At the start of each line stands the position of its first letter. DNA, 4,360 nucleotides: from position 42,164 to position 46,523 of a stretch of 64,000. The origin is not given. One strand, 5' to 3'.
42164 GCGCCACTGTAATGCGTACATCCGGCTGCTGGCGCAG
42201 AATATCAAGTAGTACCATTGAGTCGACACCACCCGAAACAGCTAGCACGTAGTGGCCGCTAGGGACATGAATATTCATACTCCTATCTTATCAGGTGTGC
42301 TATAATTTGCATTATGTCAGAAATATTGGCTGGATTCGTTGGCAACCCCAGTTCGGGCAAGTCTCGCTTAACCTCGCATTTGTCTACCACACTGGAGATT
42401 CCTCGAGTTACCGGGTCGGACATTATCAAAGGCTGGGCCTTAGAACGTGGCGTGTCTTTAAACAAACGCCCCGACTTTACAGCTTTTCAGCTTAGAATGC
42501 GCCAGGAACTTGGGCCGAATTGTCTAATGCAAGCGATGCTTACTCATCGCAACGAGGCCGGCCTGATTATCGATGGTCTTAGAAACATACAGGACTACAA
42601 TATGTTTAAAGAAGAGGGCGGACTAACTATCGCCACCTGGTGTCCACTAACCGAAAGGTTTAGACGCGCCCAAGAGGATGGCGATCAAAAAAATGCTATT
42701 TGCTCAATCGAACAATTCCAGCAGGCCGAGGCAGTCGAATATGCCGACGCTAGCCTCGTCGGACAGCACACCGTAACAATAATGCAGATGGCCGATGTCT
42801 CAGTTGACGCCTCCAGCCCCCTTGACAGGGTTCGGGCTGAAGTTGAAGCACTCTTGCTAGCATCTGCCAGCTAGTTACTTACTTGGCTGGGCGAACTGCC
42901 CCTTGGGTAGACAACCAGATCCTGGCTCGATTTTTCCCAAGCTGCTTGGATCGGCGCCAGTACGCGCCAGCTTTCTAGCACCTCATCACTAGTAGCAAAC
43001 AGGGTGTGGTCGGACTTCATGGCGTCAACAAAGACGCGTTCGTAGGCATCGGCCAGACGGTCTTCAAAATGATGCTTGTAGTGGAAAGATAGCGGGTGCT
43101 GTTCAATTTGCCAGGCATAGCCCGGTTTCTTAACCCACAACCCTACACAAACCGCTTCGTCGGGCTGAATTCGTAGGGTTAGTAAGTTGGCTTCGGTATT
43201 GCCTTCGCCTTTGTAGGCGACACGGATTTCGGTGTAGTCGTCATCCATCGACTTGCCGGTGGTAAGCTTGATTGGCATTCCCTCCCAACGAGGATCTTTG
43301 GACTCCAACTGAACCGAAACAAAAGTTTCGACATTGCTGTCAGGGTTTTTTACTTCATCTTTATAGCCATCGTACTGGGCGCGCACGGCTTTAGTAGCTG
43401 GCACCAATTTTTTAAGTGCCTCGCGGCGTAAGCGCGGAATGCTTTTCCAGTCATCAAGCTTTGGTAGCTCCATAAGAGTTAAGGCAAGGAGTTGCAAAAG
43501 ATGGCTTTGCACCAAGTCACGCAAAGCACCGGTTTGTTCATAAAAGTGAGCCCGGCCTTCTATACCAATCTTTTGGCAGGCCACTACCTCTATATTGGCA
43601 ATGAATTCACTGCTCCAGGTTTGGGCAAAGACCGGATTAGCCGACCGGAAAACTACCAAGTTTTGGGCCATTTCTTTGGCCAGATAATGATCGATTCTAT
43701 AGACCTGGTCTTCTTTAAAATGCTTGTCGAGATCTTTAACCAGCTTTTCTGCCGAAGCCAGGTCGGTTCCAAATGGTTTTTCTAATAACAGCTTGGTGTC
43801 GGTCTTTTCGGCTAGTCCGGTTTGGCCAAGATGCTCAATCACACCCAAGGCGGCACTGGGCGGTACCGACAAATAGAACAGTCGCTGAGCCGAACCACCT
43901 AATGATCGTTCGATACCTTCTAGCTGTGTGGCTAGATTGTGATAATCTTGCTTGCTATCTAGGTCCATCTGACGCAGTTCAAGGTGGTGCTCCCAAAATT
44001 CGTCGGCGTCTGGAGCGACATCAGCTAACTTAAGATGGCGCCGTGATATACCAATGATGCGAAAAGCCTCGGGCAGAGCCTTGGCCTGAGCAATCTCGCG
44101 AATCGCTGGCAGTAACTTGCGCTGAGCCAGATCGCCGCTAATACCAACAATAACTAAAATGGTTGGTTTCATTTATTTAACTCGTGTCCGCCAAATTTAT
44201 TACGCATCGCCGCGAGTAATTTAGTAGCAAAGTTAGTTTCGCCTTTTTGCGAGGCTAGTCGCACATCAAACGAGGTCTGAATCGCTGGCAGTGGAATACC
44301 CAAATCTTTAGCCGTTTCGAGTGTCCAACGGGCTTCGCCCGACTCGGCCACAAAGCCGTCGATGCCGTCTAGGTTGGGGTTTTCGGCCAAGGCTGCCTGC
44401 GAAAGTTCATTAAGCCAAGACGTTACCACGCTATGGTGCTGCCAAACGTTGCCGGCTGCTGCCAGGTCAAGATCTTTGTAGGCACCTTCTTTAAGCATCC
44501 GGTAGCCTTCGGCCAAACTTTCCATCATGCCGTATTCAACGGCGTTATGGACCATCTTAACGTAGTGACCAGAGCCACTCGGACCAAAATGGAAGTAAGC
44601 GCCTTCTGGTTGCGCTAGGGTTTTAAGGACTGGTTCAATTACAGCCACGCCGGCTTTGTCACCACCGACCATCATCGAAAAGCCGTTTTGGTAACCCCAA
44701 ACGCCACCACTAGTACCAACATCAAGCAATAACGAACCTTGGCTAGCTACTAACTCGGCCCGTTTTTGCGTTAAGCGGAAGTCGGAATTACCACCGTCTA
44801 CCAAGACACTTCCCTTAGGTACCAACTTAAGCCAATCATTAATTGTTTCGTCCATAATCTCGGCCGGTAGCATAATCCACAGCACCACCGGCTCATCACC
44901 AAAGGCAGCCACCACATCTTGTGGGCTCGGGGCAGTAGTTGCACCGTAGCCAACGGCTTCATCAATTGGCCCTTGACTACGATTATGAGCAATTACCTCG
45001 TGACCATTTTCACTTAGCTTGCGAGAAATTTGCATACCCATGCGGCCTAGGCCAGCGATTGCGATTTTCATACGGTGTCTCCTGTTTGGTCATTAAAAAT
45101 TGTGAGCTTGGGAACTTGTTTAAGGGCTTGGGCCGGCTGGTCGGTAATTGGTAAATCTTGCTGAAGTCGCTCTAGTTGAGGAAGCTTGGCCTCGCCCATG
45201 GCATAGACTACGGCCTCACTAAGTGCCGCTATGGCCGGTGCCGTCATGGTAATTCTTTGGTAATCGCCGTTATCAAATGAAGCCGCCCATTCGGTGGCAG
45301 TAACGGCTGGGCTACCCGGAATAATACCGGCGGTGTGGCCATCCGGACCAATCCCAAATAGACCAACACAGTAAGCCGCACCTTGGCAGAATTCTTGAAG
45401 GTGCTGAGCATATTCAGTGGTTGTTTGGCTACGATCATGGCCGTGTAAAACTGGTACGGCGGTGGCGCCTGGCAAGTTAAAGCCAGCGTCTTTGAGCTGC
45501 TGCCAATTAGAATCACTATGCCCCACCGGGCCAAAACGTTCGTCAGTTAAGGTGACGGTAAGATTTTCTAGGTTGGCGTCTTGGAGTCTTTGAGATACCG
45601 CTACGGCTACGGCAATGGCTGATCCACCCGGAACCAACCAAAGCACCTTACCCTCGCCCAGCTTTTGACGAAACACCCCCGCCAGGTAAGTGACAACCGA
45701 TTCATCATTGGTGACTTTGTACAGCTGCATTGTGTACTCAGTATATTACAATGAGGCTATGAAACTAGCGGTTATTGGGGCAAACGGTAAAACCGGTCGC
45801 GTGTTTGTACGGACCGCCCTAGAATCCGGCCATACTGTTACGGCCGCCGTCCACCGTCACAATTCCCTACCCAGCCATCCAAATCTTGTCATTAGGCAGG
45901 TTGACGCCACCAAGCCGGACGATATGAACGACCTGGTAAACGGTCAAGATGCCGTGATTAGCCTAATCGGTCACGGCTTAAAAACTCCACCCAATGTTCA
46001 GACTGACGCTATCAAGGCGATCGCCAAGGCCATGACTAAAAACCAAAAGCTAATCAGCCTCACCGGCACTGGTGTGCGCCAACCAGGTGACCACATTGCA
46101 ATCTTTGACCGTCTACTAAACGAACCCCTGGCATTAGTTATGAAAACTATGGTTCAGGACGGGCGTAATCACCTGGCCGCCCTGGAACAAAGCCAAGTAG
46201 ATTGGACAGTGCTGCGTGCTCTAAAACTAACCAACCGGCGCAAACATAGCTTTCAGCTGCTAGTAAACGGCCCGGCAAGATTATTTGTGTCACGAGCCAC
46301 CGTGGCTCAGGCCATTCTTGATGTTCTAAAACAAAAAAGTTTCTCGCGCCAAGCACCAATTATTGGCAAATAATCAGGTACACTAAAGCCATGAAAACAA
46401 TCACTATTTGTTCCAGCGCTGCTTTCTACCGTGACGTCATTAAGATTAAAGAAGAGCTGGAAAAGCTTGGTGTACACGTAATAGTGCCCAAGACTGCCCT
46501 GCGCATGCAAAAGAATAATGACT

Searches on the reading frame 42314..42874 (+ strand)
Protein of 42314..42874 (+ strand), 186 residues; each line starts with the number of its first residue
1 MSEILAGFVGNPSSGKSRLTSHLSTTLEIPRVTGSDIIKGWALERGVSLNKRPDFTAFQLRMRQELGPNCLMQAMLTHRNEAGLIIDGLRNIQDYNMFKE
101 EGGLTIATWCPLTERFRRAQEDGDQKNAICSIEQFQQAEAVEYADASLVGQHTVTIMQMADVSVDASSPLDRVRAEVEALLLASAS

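Call 31: search_protein_families(library=pfam, proteins=[window:42314-42874:+], max_evalue=0.001)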
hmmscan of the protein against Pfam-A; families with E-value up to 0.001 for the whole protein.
window:42314-42874:+ (186 aa): 2 families
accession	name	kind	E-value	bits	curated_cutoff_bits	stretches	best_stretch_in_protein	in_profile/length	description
PF13238.12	AAA_18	-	6.2e-07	30.4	29.4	1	9-133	4-122/128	AAA domain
PF13207.12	AAA_17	-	8.3e-05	23.3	27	1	9-93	1-83/136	AAA domain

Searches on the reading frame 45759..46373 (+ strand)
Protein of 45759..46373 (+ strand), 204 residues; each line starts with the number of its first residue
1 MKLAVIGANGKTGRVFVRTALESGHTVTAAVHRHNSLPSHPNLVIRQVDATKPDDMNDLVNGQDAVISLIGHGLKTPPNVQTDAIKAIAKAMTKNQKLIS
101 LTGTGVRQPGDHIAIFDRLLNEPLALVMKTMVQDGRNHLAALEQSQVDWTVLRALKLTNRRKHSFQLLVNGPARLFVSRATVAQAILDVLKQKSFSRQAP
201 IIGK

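Call 70: search_protein_families(library=pfam, proteins=[window:45759-46373:+], max_evalue=0.001)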
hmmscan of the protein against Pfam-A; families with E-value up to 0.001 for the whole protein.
window:45759-46373:+ (204 aa): 4 families
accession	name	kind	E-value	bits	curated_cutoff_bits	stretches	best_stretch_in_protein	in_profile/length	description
PF13460.12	NAD_binding_10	-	1.7e-29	103.5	27.2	1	7-192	1-183/184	NAD(P)H-binding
PF01370.27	Epimerase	-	8.7e-07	29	20.9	1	5-98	3-98/240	NAD dependent epimerase/dehydratase family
PF05368.20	NmrA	-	1.6e-06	28.4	27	1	2-94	4-100/298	NmrA-like family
PF01113.26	DapB_N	-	8.4e-05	23.1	25.6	1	1-67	1-72/124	Dihydrodipicolinate reductase, N-terminus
